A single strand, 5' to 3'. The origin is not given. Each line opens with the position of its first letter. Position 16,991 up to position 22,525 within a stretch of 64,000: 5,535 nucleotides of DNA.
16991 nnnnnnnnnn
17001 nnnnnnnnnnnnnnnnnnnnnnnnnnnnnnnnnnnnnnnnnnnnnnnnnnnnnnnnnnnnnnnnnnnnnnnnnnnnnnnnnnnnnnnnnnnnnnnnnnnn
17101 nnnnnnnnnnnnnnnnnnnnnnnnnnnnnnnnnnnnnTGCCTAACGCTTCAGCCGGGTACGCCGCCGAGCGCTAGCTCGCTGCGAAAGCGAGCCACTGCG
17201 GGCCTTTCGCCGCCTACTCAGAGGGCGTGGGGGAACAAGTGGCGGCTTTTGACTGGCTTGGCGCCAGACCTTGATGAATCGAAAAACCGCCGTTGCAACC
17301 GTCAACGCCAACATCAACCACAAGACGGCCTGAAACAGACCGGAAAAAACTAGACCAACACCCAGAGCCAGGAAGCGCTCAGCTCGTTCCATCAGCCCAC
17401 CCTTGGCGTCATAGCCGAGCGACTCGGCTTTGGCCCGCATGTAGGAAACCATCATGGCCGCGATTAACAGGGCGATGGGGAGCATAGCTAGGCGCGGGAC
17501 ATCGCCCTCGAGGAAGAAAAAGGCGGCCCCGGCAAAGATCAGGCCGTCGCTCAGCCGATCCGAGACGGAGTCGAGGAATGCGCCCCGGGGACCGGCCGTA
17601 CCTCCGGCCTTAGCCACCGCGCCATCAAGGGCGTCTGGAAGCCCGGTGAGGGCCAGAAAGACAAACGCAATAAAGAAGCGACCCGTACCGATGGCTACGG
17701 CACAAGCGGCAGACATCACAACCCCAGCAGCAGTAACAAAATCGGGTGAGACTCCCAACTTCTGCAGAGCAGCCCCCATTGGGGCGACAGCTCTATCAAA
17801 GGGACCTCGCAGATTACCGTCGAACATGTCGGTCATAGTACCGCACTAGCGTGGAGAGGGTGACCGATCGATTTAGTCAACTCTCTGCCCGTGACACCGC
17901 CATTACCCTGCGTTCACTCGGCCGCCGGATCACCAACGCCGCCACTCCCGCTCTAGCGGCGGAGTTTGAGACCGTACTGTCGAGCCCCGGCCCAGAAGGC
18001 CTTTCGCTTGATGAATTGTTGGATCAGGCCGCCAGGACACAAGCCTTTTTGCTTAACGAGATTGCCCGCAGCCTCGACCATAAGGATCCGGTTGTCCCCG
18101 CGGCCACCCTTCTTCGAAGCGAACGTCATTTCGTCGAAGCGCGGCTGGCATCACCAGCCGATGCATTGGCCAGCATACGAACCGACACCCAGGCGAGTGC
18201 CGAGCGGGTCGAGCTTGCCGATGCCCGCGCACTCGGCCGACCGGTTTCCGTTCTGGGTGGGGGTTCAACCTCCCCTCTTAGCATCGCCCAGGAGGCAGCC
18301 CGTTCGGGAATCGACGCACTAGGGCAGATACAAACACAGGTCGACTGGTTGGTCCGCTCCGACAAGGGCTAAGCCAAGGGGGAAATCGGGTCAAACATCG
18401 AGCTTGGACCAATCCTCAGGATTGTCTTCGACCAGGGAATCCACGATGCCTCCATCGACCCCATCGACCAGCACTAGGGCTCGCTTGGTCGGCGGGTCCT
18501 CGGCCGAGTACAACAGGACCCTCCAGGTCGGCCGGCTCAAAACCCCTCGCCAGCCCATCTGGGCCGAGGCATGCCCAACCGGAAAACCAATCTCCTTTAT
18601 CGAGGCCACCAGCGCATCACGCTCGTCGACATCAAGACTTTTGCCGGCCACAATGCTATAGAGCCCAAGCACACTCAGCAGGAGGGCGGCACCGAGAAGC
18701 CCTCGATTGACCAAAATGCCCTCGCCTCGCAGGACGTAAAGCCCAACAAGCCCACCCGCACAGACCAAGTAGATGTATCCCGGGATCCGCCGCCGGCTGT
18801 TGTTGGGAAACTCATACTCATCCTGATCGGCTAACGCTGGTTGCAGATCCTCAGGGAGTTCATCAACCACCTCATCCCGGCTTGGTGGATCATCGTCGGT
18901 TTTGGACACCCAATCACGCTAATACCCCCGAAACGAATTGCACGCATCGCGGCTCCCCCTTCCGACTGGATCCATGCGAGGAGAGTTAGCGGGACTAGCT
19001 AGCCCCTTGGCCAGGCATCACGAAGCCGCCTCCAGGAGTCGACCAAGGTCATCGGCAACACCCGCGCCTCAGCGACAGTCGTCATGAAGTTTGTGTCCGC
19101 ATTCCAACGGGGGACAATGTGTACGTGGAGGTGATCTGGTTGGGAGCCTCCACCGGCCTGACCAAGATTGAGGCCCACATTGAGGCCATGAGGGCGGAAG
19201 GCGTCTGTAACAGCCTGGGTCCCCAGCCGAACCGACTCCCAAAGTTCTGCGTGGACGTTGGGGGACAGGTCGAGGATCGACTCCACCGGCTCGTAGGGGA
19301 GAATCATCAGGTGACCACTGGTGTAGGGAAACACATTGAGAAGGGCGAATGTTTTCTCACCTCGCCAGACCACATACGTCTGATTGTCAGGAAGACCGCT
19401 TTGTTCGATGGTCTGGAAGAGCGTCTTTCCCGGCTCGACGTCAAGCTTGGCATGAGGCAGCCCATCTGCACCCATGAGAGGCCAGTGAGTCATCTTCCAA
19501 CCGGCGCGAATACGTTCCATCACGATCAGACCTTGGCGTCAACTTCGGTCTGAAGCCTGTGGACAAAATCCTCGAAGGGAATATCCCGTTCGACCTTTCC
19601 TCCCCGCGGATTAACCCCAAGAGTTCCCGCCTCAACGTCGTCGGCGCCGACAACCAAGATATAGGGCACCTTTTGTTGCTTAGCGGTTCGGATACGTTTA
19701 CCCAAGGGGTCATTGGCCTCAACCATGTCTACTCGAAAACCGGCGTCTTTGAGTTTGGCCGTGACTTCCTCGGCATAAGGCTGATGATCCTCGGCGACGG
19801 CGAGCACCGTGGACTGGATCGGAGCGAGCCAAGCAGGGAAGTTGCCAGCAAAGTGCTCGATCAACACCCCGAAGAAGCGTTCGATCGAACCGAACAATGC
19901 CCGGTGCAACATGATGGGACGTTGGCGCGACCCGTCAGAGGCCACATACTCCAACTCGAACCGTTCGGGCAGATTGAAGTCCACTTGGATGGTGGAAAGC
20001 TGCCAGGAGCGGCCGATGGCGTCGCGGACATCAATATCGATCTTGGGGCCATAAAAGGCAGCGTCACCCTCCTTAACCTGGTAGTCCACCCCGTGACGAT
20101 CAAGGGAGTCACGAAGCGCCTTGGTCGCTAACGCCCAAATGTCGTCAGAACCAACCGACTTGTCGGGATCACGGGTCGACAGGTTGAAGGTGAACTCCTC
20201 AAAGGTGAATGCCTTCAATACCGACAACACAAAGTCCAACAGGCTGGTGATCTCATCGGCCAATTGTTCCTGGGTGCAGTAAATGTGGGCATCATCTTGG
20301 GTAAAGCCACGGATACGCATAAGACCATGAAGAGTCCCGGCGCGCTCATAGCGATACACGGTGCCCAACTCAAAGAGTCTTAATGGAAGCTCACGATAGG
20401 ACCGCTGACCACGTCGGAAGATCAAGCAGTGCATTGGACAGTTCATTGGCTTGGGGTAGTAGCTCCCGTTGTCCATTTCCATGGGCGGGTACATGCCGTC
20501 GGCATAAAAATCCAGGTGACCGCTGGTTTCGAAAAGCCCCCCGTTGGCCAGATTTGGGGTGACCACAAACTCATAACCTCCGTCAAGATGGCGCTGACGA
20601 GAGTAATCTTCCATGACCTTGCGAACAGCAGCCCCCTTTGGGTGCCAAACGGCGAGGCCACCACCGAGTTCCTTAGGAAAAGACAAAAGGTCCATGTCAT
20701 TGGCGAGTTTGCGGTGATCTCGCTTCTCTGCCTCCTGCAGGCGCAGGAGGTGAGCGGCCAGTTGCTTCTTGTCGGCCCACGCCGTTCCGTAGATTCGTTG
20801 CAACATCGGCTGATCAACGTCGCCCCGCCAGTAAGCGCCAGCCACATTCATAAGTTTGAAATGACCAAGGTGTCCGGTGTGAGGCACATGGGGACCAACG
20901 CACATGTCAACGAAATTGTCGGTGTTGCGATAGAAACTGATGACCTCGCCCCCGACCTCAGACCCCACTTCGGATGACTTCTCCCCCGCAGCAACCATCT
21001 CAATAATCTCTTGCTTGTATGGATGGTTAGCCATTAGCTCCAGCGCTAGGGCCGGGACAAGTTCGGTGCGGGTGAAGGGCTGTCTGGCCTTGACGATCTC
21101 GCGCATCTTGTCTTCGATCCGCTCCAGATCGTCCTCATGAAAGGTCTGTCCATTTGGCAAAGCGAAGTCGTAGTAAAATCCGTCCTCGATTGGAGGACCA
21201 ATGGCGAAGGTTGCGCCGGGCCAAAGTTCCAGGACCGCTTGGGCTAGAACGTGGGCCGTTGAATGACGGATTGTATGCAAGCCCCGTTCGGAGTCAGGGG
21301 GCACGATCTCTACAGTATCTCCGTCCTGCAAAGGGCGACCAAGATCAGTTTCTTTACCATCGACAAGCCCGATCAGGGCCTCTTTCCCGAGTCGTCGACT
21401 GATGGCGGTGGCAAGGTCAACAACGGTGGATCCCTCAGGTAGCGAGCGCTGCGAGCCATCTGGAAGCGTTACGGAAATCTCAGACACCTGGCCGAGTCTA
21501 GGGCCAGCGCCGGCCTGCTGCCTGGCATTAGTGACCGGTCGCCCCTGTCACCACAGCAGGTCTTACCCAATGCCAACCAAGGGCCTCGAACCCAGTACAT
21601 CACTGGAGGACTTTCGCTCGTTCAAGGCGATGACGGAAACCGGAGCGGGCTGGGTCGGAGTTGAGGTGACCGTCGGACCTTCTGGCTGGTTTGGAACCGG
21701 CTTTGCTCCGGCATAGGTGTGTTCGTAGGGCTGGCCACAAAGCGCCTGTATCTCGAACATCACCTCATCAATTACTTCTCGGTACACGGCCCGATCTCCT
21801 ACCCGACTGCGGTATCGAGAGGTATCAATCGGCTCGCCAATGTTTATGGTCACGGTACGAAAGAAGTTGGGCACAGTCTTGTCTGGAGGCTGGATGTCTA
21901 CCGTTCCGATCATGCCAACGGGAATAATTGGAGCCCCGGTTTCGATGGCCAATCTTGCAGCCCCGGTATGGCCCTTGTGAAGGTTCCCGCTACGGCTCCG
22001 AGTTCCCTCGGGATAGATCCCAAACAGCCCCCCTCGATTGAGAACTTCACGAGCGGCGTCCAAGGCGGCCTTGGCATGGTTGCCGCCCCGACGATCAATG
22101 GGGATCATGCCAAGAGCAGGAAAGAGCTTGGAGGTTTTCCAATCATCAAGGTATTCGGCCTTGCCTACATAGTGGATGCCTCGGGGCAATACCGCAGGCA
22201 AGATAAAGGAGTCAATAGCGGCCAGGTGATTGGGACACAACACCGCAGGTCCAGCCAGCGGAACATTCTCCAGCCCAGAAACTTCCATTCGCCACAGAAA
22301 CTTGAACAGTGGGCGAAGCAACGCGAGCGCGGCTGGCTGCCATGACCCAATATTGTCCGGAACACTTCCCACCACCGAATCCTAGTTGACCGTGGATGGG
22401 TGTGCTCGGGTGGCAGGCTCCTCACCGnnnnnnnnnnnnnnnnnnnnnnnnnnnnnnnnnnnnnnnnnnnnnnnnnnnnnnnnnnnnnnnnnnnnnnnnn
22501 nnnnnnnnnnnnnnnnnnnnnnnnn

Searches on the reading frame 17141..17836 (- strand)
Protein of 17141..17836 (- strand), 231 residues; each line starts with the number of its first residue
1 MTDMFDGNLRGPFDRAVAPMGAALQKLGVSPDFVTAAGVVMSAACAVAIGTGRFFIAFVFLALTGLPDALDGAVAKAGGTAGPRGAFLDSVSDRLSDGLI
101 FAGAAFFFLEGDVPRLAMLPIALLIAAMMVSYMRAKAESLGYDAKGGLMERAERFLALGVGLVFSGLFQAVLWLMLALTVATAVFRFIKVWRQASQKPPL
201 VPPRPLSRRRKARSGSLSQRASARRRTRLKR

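Call 60: search_protein_families(library=pfam, proteins=[window:17141-17836:-], max_evalue=0.00001)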
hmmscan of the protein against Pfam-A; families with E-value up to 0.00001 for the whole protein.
window:17141-17836:- (231 aa): 1 family
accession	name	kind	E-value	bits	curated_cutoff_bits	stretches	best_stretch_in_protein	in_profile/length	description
PF01066.26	CDP-OH_P_transf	-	3.6e-11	44.1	22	1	30-180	3-151/152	CDP-alcohol phosphatidyltransferase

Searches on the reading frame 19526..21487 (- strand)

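Call 60: search_protein_families(library=pfam, proteins=[window:19526-21487:-], max_evalue=0.00001)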
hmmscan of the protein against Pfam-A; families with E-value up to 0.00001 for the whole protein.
window:19526-21487:- (653 aa): 4 families
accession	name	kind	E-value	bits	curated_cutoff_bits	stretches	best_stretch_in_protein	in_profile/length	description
PF00587.30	tRNA-synt_2b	-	4.1e-45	154.5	29.3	1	339-546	6-179/179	tRNA synthetase class II core domain (G, H, P, S and T)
PF03129.25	HGTP_anticodon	-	1.2e-19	70.7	21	1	558-647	1-93/94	Anticodon binding domain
PF02824.27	TGS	-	4.6e-19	68.7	22.2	1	4-62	1-59/60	TGS domain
PF07973.19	tRNA_SAD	-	3.9e-13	49.6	24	1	183-233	1-44/44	Threonyl and Alanyl tRNA synthetase second additional domain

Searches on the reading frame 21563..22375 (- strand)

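Call 60: search_protein_families(library=pfam, proteins=[window:21563-22375:-], max_evalue=0.00001)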
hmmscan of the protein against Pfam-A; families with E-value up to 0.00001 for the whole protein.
window:21563-22375:- (270 aa): 1 family
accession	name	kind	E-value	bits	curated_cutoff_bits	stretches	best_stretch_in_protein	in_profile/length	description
PF01553.26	Acyltransferase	-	6.5e-31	107.3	23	1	29-155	1-131/132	Acyltransferase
